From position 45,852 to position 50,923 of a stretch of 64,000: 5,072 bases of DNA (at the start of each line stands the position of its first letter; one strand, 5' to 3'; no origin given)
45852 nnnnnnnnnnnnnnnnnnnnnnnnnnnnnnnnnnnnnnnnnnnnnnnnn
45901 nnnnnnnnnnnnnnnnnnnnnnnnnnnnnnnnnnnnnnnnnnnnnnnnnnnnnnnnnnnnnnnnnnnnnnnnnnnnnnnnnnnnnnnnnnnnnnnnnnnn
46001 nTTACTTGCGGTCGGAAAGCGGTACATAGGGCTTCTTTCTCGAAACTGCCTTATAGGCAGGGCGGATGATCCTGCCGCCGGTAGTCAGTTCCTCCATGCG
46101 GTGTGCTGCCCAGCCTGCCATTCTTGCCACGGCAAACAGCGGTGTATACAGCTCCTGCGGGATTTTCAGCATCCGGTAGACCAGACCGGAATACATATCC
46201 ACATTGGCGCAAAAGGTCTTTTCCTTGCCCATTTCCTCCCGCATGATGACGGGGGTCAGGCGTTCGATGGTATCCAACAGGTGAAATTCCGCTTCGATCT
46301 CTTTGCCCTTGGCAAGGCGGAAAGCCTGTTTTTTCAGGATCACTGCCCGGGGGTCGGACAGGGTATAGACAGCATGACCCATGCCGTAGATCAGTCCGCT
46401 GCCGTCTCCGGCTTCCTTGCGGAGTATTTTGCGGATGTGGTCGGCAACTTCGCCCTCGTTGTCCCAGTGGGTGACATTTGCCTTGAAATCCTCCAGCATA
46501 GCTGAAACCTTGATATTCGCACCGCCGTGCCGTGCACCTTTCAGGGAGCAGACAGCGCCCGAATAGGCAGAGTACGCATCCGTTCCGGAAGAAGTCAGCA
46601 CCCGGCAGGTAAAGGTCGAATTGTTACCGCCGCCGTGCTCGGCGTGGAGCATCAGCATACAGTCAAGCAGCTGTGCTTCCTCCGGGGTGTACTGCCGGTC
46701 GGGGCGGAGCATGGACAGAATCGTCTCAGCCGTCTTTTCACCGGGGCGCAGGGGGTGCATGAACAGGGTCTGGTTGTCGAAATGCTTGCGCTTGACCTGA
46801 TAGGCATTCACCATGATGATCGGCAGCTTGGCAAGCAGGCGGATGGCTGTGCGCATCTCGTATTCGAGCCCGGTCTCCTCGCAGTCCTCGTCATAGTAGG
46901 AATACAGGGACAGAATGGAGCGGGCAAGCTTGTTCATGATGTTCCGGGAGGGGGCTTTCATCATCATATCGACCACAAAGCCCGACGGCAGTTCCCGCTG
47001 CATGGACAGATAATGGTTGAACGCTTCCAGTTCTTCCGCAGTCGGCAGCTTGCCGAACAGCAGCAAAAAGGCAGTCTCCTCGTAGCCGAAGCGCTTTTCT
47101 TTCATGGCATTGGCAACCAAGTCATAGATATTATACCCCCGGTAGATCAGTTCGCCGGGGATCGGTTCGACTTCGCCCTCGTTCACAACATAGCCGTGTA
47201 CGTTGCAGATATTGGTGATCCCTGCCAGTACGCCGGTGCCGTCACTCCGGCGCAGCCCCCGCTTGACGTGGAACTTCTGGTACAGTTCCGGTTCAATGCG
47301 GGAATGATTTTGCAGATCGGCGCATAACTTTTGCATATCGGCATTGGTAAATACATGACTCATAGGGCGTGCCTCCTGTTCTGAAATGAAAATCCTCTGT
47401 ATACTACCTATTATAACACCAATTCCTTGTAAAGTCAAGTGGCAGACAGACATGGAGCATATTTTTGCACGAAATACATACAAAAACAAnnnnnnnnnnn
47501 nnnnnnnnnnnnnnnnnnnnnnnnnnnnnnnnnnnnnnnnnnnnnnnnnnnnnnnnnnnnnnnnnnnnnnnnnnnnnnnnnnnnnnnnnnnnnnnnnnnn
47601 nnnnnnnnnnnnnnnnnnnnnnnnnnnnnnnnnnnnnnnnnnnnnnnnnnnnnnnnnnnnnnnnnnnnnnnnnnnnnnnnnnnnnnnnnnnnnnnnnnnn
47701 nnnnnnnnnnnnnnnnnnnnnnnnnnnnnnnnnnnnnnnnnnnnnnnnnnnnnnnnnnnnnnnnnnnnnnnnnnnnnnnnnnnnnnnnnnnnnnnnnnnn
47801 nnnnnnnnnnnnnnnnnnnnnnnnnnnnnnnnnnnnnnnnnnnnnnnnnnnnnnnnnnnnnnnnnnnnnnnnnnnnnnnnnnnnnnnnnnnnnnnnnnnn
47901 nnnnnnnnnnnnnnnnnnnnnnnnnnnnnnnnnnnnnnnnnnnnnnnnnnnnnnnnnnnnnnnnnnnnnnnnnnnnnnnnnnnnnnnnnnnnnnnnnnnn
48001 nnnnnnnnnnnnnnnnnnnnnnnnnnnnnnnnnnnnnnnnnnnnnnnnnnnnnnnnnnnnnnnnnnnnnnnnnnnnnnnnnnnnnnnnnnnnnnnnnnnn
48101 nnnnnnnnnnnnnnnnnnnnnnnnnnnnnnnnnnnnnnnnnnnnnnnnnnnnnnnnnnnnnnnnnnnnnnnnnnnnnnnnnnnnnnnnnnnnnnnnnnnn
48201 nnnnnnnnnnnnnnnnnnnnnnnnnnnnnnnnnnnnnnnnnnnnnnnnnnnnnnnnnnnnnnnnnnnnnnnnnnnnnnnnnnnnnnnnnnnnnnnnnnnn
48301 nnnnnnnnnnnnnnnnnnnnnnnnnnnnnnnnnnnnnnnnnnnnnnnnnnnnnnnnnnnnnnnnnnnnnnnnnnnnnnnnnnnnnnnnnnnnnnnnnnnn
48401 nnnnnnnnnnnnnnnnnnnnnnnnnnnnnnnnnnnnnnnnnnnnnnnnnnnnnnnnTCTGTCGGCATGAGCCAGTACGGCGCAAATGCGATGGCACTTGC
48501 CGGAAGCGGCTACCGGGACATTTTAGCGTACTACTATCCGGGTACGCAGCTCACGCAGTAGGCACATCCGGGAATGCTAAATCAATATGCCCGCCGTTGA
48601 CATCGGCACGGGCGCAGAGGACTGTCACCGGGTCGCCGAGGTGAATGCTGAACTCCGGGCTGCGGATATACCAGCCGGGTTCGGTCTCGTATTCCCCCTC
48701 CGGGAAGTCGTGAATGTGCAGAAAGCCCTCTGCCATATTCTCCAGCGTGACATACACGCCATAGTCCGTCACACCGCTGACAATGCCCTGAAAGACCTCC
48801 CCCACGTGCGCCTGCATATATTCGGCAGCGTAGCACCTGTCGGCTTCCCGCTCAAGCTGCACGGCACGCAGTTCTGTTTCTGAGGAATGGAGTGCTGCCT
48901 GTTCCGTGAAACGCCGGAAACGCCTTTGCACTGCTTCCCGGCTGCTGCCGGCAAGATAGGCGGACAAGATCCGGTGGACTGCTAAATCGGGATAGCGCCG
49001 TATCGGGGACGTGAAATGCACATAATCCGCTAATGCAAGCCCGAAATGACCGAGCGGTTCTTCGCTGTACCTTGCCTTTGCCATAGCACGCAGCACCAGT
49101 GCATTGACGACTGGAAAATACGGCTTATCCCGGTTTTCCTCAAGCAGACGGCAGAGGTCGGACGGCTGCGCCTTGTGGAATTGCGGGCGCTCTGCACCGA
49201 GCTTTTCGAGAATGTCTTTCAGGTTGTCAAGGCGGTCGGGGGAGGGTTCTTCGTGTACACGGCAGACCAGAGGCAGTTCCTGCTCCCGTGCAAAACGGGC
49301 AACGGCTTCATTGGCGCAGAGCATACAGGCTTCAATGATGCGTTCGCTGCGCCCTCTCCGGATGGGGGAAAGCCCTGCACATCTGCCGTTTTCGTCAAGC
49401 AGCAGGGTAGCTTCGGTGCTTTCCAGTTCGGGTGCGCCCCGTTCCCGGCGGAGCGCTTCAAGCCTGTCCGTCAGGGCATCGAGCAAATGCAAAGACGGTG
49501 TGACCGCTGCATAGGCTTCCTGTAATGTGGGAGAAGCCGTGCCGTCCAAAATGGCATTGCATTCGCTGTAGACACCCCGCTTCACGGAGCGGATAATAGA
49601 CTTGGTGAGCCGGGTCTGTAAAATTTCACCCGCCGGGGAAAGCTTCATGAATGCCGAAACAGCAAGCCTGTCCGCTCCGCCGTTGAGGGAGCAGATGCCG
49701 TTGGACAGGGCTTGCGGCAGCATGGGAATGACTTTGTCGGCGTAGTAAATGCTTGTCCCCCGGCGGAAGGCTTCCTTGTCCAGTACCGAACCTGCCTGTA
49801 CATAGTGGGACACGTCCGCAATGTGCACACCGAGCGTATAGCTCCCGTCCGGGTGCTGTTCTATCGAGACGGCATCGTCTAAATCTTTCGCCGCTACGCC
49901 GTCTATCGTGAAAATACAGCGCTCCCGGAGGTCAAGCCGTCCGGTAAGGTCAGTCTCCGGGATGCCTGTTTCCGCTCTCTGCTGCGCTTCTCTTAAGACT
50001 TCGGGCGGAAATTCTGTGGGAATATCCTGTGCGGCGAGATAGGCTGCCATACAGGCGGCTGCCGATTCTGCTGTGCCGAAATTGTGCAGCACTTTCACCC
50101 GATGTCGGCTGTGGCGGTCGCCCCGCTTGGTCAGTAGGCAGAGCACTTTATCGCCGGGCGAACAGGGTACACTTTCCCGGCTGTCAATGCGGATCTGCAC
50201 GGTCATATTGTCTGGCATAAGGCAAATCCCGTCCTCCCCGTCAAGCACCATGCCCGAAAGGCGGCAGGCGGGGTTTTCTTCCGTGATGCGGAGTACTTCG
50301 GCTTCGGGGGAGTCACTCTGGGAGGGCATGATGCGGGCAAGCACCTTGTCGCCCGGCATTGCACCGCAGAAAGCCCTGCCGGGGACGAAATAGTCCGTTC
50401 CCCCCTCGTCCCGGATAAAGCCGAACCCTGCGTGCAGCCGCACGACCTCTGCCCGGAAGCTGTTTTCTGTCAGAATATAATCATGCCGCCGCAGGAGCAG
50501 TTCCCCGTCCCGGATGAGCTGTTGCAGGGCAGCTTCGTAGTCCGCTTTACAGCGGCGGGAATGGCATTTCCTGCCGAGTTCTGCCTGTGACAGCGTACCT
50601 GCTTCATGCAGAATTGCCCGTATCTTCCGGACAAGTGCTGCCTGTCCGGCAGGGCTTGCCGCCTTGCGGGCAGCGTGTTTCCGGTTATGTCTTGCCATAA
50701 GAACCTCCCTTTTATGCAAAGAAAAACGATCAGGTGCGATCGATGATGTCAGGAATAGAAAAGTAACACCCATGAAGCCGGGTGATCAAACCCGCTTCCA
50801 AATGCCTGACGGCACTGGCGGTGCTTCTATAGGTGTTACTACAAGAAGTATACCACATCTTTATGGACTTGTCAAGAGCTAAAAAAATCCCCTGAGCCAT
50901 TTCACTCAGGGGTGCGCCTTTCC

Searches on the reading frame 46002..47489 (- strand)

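Call 66: search_protein_families(library=pfam, proteins=[window:46002-47489:-], max_evalue=0.00001)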
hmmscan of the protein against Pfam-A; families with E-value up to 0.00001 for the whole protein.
window:46002-47489:- (495 aa): 1 family
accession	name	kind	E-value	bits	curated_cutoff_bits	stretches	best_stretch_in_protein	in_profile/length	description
PF00285.26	Citrate_synt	-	3.2e-110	369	27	1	85-478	3-357/357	Citrate synthase, C-terminal domain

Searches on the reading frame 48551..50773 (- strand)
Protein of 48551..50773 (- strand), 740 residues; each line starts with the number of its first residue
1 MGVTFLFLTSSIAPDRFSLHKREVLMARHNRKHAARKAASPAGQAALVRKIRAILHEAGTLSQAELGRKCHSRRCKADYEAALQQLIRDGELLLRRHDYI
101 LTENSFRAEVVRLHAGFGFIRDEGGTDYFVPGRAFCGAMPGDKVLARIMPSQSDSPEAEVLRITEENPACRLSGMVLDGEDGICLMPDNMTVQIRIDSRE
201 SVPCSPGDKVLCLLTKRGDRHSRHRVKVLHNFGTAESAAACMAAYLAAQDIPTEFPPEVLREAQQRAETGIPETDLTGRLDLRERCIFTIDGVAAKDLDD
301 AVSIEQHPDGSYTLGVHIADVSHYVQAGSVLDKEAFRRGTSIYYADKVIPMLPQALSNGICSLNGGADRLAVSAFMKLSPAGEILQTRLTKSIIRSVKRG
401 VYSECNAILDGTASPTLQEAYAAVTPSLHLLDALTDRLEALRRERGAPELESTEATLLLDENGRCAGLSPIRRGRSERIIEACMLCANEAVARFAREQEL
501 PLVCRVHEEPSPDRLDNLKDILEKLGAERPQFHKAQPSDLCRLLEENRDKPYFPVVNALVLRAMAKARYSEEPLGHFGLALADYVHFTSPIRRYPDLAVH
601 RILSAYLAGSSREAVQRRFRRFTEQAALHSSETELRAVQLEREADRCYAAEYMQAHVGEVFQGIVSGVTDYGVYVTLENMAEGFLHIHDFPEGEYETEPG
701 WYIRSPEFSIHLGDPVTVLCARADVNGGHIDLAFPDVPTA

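Call 14: search_protein_families(library=pfam, proteins=[window:48551-50773:-])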
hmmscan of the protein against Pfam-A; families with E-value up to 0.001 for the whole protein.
window:48551-50773:- (740 aa): 4 families
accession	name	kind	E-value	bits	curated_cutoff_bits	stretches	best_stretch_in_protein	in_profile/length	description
PF00773.25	RNB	-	2.1e-103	346.5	29.3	1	279-608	1-325/326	RNB domain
PF00575.29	S1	-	8.3e-11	42.6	22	1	657-732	4-71/74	S1 RNA binding domain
PF17876.7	CSD2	-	1.3e-10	41.7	26.2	1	190-256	9-74/74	Cold shock domain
PF08206.17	OB_RNB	-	1.5e-10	41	24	1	115-163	8-58/58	Ribonuclease B OB domain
